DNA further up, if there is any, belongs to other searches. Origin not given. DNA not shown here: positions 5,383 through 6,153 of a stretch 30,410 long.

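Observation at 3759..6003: PilT paralogue with an extra N-terminal domain and Pro/Ala linker, coupled to an unknown 156-aa protein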

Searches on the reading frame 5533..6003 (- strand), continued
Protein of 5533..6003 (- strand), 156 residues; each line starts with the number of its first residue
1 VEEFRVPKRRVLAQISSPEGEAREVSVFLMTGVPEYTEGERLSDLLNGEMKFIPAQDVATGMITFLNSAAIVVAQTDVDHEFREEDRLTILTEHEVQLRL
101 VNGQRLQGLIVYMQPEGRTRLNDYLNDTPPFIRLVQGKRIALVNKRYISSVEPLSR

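Call 55: find_encoding_contigs(protein=P0400, flank=4000, max_places=2)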
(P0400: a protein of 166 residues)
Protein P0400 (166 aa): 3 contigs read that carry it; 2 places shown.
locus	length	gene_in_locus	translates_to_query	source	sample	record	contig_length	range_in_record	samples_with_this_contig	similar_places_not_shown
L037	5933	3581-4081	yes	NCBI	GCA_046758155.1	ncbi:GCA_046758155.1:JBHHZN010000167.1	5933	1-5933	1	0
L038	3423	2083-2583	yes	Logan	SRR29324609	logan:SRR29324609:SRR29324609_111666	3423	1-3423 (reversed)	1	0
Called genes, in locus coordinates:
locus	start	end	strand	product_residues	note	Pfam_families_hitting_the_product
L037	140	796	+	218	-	-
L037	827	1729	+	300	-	PF00753:Lactamase_B, PF12706:Lactamase_B_2 (weak)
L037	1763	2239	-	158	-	PF13664:DUF4149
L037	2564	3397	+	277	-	-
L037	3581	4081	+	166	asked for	PF20660:DUF6812 (faint)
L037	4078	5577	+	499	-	PF00437:T2SSE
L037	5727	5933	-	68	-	?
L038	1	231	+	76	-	?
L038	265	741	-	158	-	PF13664:DUF4149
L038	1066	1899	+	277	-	-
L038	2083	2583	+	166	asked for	PF20660:DUF6812 (faint)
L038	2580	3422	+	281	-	?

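Call 68: list_cluster_members(proteins=[P0283, P0297, P0316, P0333, P0345, P0353, P0369, P0392, P0409, P0420])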
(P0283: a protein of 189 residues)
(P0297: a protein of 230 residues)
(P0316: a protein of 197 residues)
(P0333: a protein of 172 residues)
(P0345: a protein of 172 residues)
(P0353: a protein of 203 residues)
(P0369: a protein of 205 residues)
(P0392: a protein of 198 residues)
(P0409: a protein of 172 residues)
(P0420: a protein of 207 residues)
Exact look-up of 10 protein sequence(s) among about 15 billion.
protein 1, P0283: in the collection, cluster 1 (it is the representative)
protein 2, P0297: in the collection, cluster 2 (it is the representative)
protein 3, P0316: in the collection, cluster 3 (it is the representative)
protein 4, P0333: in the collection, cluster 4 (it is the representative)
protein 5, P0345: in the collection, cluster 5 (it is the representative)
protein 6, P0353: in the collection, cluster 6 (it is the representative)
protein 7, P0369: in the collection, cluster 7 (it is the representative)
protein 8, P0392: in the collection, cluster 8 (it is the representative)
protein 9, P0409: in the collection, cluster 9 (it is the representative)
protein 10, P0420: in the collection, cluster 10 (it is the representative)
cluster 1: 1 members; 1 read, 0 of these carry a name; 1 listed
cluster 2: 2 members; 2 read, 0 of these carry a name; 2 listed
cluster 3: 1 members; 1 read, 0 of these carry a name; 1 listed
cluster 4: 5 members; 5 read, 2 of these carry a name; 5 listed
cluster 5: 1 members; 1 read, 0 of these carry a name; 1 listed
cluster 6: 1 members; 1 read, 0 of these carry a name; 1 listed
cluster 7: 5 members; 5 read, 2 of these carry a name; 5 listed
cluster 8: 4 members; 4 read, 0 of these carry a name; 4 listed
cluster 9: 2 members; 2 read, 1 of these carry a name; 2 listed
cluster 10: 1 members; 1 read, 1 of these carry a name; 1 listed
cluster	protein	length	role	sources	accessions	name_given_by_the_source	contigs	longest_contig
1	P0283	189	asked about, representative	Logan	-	-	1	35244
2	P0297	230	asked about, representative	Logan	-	-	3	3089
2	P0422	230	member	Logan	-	-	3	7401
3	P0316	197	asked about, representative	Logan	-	-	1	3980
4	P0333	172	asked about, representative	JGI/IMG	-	hypothetical protein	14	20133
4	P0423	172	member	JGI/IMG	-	hypothetical protein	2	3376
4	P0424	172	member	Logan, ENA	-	-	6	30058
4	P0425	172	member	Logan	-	-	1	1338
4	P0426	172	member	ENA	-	-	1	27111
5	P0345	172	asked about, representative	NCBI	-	-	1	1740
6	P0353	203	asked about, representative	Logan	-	-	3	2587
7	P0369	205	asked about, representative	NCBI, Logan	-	-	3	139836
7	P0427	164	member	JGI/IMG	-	hypothetical protein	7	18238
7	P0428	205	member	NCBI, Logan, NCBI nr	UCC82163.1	MAG: hypothetical protein JSW46_14385 [Gemmatimonadota bacterium]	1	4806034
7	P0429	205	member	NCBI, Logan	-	-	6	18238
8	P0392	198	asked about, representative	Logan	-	-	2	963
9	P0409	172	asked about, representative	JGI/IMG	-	hypothetical protein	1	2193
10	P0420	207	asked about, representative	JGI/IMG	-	hypothetical protein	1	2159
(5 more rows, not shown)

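Call 69: find_encoding_contigs(protein=P0369, flank=4000, max_places=2)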
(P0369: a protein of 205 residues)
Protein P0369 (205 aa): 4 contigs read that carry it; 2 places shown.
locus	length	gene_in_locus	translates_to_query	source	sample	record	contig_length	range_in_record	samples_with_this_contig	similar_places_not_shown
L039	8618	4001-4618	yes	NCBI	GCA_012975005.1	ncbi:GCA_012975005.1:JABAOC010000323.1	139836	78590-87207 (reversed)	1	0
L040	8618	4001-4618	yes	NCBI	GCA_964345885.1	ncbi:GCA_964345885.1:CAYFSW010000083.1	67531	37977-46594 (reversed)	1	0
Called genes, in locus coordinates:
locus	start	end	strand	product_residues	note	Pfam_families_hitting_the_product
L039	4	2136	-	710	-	PF19310:TOP_N (weak), PF01432:Peptidase_M3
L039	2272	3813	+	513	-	PF00450:Peptidase_S10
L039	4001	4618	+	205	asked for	PF20660:DUF6812 (faint)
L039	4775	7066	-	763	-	PF00930:DPPIV_N, PF26549:Tricorn_N (faint), PF00326:Peptidase_S9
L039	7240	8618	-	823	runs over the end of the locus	PF12704:MacB_PCD, PF02687:FtsX, PF12704:MacB_PCD, PF02687:FtsX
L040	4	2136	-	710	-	PF19310:TOP_N (weak), PF01432:Peptidase_M3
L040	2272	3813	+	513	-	PF00450:Peptidase_S10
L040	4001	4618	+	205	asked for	PF20660:DUF6812 (faint)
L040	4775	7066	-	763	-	PF00930:DPPIV_N, PF26549:Tricorn_N (faint), PF00326:Peptidase_S9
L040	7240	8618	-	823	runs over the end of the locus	PF12704:MacB_PCD, PF02687:FtsX, PF12704:MacB_PCD, PF02687:FtsX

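Call 70: find_encoding_contigs(protein=P0333, flank=4000, max_places=2)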
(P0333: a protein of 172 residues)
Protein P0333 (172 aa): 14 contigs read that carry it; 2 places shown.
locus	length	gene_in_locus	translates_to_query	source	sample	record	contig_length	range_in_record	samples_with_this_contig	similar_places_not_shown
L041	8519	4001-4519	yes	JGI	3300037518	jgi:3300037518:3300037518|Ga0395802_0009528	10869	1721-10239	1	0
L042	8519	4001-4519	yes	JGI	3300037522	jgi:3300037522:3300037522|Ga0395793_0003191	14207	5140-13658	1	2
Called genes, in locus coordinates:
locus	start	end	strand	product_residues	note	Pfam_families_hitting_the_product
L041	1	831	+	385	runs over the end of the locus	PF26002:Beta-barrel_AprE (faint), PF25973:BSH_CzcB, PF25954:Beta-barrel_RND_2, PF25990:Beta-barrel_YknX (weak)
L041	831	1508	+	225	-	PF00005:ABC_tran, PF02463:SMC_N (faint), PF13304:AAA_21 (faint)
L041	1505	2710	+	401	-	PF12704:MacB_PCD, PF02687:FtsX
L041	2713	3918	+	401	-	PF12704:MacB_PCD, PF02687:FtsX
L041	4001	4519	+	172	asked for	PF20660:DUF6812 (faint)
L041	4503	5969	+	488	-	-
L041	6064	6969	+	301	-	-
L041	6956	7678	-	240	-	PF03575:Peptidase_S51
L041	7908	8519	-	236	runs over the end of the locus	PF09859:Oxygenase-NA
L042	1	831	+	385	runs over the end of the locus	PF26002:Beta-barrel_AprE (faint), PF25973:BSH_CzcB, PF25954:Beta-barrel_RND_2, PF25990:Beta-barrel_YknX (weak)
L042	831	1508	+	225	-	PF00005:ABC_tran, PF02463:SMC_N (faint), PF13304:AAA_21 (faint)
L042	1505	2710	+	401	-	PF12704:MacB_PCD, PF02687:FtsX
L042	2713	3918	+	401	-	PF12704:MacB_PCD, PF02687:FtsX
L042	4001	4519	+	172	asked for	PF20660:DUF6812 (faint)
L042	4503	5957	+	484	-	PF00437:T2SSE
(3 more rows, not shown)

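Call 72: fold_search(model_id=the predicted structure, library=pdb)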
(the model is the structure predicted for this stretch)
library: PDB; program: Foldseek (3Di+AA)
matches with E <= 10: 960; with E <= 0.001: 0
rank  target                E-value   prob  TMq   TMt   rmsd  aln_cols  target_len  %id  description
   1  5szd_A                1.1e-02  1.00  0.27  0.58   4.6        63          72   33  Crystal structure of Aquifex aeolicus Hfq at 1.5A (released 2017-04-19)
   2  5szd_G                1.1e-02  1.00  0.27  0.59   4.6        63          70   33  Crystal structure of Aquifex aeolicus Hfq at 1.5A (released 2017-04-19)
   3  5sze_A                1.3e-02  1.00  0.27  0.59   4.6        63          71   33  Crystal structure of Aquifex aeolicus Hfq-RNA complex at 1.5A (released 2017-04-12)
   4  5szd_B                1.4e-02  1.00  0.27  0.60   4.6        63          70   33  Crystal structure of Aquifex aeolicus Hfq at 1.5A (released 2017-04-19)
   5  5szd_D                1.6e-02  1.00  0.27  0.60   4.6        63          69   33  Crystal structure of Aquifex aeolicus Hfq at 1.5A (released 2017-04-19)
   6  6gwk_M                1.7e-02  1.00  0.28  0.64   3.0        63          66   22  The crystal structure of Hfq from Caulobacter crescentus (released 2019-05-22)
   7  5szd_C                1.8e-02  1.00  0.27  0.59   4.6        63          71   33  Crystal structure of Aquifex aeolicus Hfq at 1.5A (released 2017-04-19)
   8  6gwk_R                1.9e-02  1.00  0.28  0.60   3.1        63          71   22  The crystal structure of Hfq from Caulobacter crescentus (released 2019-05-22)
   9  6gwk_A                2.2e-02  1.00  0.28  0.67   2.9        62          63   22  The crystal structure of Hfq from Caulobacter crescentus (released 2019-05-22)
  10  9p7r_A1               2.2e-02  0.47  0.20  0.10  16.1       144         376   12  In situ structure of the sheathed FlaB flagellar filament in Vibrio cholerae (released 2025-09-24)
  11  6gwk_X                2.5e-02  1.00  0.28  0.63   3.1        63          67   22  The crystal structure of Hfq from Caulobacter crescentus (released 2019-05-22)
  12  6gwk_C                3.1e-02  1.00  0.28  0.62   3.0        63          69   22  The crystal structure of Hfq from Caulobacter crescentus (released 2019-05-22)
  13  6gwk_K                3.1e-02  1.00  0.26  0.66   3.0        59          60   24  The crystal structure of Hfq from Caulobacter crescentus (released 2019-05-22)
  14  6gwk_S                3.3e-02  1.00  0.28  0.67   2.9        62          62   22  The crystal structure of Hfq from Caulobacter crescentus (released 2019-05-22)
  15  6gwk_E                3.3e-02  1.00  0.28  0.63   3.1        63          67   22  The crystal structure of Hfq from Caulobacter crescentus (released 2019-05-22)
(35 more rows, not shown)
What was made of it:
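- On Hfq (TIGR02383 / PF17209): Foldseek prob 1.0, target TM-score about 0.6 (call 72).
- Foldseek's top 50 are all Hfq except one low-probability hit, at prob >=0.99 (call 72).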

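Call 84: search_protein_families(library=padloc, proteins=[window:5533-6003:-], max_evalue=0.01)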
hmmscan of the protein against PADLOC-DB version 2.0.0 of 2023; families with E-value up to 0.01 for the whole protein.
window:5533-6003:- (156 aa): 0 families
